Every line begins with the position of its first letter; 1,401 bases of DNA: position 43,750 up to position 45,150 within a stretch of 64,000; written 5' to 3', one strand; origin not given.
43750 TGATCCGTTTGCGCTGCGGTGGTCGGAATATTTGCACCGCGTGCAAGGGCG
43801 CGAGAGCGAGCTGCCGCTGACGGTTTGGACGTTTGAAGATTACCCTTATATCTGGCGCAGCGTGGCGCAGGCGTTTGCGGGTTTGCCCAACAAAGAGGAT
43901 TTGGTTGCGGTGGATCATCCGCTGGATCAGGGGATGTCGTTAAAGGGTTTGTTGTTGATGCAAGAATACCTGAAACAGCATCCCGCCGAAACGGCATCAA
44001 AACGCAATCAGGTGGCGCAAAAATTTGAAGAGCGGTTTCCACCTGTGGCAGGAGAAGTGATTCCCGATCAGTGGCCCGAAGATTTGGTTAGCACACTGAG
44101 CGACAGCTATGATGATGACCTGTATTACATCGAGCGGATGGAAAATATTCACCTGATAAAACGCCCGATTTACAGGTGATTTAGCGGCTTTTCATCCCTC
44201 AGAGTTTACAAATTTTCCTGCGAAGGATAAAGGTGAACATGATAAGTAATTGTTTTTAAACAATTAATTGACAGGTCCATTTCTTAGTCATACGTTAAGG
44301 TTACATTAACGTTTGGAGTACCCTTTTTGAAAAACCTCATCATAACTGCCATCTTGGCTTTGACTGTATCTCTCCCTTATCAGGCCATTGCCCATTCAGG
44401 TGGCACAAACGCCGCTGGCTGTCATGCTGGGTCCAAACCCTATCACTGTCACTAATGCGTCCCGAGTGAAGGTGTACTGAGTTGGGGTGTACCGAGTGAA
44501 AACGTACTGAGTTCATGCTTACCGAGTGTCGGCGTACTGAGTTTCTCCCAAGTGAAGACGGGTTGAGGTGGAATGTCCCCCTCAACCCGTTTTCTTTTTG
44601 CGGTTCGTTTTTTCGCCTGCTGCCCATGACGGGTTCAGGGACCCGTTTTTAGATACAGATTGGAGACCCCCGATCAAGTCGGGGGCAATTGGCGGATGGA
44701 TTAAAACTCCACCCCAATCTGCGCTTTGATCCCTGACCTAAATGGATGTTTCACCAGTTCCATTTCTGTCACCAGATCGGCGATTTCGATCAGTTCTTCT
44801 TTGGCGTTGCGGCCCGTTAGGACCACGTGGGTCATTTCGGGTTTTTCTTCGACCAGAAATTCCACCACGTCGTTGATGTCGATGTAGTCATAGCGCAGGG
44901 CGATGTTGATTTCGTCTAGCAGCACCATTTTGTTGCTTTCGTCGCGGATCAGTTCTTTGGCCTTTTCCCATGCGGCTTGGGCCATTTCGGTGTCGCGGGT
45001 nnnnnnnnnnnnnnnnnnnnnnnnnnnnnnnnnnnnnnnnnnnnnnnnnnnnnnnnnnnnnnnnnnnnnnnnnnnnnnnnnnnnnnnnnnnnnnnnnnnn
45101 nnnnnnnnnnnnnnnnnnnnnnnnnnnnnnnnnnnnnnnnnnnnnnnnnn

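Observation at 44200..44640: AT-rich islet encoding a 42-aa secreted His/Cys YHCH mini-peptide, followed by a direct-repeat array and double terminator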

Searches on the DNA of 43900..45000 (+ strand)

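Call 4: search_rna_families(source=window, start=43900, end=45000, threshold=evalue, max_evalue=10, show_alignments=3)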
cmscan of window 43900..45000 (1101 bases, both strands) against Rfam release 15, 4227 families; matches with E-value up to 10: 8.
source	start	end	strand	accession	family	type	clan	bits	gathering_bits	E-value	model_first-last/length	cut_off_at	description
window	44555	44593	+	RF03831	mir-627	Gene; miRNA;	-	18.7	86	0.57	26-63/87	no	mir-627 microRNA precursor family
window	44666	44720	-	RF02793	asR3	Gene; antisense;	-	17.7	46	3.1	1-57/57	no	Pyrobaculum asRNA3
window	44108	44157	+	RF01150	sR11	Gene; snRNA; snoRNA; CD-box;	-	16.5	39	2.7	1-57/57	no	Small nucleolar RNA sR11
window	44559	44662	-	RF01679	P36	Gene; sRNA;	-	15.6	36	3.3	1-61/61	no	Pseudomonas sRNA P36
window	44550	44598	+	RF03828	MIR831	Gene; miRNA;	-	14.3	100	7.8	1-181/181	no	MIR831 microRNA precursor family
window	44227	44246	+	RF01905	HOTAIR_2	Gene; lncRNA;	-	11.7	60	7.3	50-69/69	no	HOTAIR conserved region 2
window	44717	44741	-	RF03092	Ocean-VII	Gene; sRNA;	-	10.8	53.5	5.9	1-41/41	no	Ocean-VII RNA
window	44559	44611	-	RF01670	P17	Gene; sRNA;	-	10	45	8.7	1-282/282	no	Pseudomonas sRNA P17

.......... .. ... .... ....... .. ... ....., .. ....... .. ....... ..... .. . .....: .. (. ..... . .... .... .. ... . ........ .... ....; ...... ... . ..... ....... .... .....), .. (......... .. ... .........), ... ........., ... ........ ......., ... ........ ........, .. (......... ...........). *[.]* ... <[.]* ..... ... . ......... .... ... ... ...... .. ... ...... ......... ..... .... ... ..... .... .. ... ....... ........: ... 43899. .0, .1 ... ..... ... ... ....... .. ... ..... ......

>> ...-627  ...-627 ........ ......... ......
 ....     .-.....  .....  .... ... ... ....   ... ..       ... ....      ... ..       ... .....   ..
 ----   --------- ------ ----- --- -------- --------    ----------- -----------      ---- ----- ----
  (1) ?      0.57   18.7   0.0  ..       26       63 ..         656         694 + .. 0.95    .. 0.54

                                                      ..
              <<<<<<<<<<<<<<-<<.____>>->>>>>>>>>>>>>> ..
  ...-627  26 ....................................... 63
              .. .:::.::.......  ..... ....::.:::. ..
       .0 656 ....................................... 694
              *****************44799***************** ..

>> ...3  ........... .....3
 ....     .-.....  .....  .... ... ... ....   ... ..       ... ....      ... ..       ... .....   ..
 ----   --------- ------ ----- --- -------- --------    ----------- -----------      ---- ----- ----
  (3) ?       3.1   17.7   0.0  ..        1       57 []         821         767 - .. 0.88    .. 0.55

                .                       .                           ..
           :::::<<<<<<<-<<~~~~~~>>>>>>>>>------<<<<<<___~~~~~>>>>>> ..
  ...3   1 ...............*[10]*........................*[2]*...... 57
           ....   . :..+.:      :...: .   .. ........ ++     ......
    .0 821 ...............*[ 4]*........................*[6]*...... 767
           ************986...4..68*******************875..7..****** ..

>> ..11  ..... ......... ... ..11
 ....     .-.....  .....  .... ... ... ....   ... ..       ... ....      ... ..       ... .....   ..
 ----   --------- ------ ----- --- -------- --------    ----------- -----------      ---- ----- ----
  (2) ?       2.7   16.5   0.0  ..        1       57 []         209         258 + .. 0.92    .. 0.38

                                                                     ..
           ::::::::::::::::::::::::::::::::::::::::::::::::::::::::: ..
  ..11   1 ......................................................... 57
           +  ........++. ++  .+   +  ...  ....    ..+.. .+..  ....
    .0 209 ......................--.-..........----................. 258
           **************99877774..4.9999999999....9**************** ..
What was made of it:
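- On Type III toxin-antitoxin (ToxIN/CptIN/TenpIN): No Rfam hit at E <= 10 (call 4).
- On Known RNA families (Rfam 15): The best hits have E 0.57-8.7, far below gathering scores, and mostly fall on the terminator hairpin (call 4).
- Closest known: Type III antitoxin RNA repeats and the phage mimic pseudo-ToxI. Different: There is no Rfam antitoxin hit (call 4).
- Tried and rejected: Rfam found nothing (call 4).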

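Call 48: search_dna_similar(query=window:44200-44700:+, collection=plasmids, mode=distant, max_evalue=0.01)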
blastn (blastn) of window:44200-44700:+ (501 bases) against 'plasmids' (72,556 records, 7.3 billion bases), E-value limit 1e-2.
No match.
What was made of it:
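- On Plasmid iterons / partition centromere: No plasmid match (call 48).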

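Call 49: search_dna_similar(query=window:44200-44700:+, collection=phages, mode=distant, max_evalue=0.01)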
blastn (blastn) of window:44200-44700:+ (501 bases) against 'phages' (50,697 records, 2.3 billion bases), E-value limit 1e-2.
No match.
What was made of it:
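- There is no match in plasmid or phage collections (calls 48, 49).
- Tried and rejected: blastn of the islet against plasmids and phages found nothing (calls 48, 49).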
